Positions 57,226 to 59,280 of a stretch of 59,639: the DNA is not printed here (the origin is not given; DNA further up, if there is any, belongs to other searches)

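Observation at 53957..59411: CydA-only cytochrome-bd-like protein operonic with two membrane-anchored trihaem cytochromes c, one fused to an EB_dh/DOMON-like domain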

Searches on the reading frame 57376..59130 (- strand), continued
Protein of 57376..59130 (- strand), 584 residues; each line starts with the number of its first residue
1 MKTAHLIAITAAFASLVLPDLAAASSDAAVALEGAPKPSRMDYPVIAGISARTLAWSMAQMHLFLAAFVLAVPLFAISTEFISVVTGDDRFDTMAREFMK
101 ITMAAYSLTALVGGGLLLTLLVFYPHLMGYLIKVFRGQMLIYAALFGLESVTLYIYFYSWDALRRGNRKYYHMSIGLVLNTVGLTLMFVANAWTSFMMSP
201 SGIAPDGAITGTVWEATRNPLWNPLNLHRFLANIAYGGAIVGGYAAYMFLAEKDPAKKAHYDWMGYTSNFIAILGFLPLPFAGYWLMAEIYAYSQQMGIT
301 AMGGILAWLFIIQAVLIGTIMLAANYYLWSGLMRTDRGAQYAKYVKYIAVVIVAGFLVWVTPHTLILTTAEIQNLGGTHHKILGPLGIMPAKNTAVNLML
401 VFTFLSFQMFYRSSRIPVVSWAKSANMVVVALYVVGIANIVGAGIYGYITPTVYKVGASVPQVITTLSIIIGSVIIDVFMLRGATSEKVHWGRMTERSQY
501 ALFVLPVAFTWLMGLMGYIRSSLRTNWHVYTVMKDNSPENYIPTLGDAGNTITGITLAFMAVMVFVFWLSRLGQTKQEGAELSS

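Call 82: find_encoding_contigs(protein=P0381, flank=10000, max_places=2)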
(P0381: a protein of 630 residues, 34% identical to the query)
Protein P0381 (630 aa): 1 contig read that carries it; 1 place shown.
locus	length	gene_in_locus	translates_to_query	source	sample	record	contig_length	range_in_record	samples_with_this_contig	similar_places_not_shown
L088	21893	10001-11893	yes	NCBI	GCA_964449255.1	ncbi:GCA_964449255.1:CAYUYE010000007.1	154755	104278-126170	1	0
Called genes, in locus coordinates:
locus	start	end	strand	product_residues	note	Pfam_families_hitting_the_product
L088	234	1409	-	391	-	PF07143:AttH, PF17186:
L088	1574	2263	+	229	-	PF02190:LON_substr_bdg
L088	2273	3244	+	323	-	PF00005:ABC_tran, PF13304:AAA_21 (weak), PF13732:DrrA1-3_C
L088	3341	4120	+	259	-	PF01061:ABC2_membrane, PF12698:ABC2_membrane_3, PF13346:ABC2_membrane_5 (weak)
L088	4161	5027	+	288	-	PF13369:Transglut_core2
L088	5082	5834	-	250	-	PF23023:Anti-Pycsar_Apyc1, PF12706:Lactamase_B_2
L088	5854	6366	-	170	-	PF13463:HTH_27 (weak), PF01047:MarR, PF12802:MarR_2, PF13601:HTH_34 (weak)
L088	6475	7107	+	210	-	PF13646:HEAT_2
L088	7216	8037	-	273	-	PF00149:Metallophos, PF12850:Metallophos_2 (weak)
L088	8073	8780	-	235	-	-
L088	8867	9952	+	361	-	PF01142:TruD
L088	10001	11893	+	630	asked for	-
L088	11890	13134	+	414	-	PF04455:Saccharop_dh_N, PF21571:ArgZ-like_C_1st, PF21570:ArgZ-like_C_2nd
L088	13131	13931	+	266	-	-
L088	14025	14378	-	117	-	PF12773:DZR (weak)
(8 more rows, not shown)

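Call 83: find_encoding_contigs(protein=P0361, flank=10000, max_places=2)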
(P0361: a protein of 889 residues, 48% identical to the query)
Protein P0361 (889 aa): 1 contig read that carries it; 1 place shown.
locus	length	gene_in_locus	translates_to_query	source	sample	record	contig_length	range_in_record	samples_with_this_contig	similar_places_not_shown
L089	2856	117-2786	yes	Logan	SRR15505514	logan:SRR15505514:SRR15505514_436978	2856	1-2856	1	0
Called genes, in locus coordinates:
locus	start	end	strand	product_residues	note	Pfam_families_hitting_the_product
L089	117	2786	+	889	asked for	PF01654:Cyt_bd_oxida_I, PF00034:Cytochrom_C (weak), PF13442:Cytochrome_CBB3 (faint), PF00034:Cytochrom_C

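Call 84: find_encoding_contigs(protein=P0364, flank=10000, max_places=2)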
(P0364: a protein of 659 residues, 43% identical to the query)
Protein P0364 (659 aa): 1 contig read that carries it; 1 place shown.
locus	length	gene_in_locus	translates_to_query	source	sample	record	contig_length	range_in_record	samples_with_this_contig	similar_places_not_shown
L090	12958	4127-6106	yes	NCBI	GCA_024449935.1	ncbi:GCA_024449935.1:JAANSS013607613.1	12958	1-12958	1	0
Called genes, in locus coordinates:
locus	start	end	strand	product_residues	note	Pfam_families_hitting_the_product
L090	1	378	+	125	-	?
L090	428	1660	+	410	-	PF13360:PQQ_2, PF13570:Beta-prop_ACSF4 (faint), PF01011:PQQ (faint)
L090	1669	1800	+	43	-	-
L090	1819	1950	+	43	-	-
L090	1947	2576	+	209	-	PF01209:Ubie_methyltran, PF13489:Methyltransf_23, PF01728:FtsJ (faint), PF13847:Methyltransf_31, PF08241:Methyltransf_11, PF08242:Methyltransf_12, PF13649:Methyltransf_25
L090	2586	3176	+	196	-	PF04191:PEMT (weak)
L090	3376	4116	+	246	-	PF14686:fn3_3 (weak)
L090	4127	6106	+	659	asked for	PF01654:Cyt_bd_oxida_I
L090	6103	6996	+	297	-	PF13442:Cytochrome_CBB3 (faint), PF00034:Cytochrom_C (weak)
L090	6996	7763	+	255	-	PF00034:Cytochrom_C, PF13442:Cytochrome_CBB3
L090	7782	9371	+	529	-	PF13442:Cytochrome_CBB3, PF00034:Cytochrom_C, PF13442:Cytochrome_CBB3, PF09459:EB_dh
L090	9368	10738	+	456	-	PF02433:FixO (faint), PF13442:Cytochrome_CBB3 (weak), PF00034:Cytochrom_C (weak), PF13442:Cytochrome_CBB3 (weak), PF00034:Cytochrom_C (weak)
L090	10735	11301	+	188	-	PF13442:Cytochrome_CBB3 (weak)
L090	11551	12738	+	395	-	PF22842:Pel9A-like_beta_helix (weak), PF05048:NosD (weak), PF13229:Beta_helix, PF05048:NosD, PF13229:Beta_helix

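Call 86: find_encoding_contigs(protein=P0010, flank=10000, max_places=1)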
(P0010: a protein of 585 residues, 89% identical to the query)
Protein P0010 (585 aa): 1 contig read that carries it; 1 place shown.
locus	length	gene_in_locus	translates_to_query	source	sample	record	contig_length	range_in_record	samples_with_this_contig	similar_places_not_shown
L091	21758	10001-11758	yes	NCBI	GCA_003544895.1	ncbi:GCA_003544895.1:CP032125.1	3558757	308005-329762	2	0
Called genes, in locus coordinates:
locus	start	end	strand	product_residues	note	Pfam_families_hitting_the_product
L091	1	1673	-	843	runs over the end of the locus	PF00403:HMA, PF00122:E1-E2_ATPase, PF00702:Hydrolase, PF08282:Hydrolase_3 (faint)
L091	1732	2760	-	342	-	PF00356:LacI, PF00532:Peripla_BP_1, PF13407:Peripla_BP_4, PF13377:Peripla_BP_3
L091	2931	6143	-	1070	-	PF00873:ACR_tran, PF02355:SecD_SecF_C (weak)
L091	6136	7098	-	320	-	PF25919:BSH_CusB (faint), PF00364:Biotin_lipoyl (faint), PF25917:BSH_RND (faint), PF25973:BSH_CzcB (faint), PF25994:HH_AprE (weak)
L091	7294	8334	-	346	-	PF00762:Ferrochelatase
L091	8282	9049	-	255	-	PF00027:cNMP_binding (weak), PF13545:HTH_Crp_2, PF00325:Crp (weak)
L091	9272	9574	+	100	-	-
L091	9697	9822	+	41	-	-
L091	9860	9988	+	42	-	-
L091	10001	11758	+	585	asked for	PF01654:Cyt_bd_oxida_I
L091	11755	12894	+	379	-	PF13442:Cytochrome_CBB3 (faint), PF00034:Cytochrom_C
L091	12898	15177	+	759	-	PF00034:Cytochrom_C (faint), PF13442:Cytochrome_CBB3, PF09459:EB_dh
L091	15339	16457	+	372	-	PF00034:Cytochrom_C (faint), PF03150:CCP_MauG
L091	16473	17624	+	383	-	PF00034:Cytochrom_C (faint), PF03150:CCP_MauG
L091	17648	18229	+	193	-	-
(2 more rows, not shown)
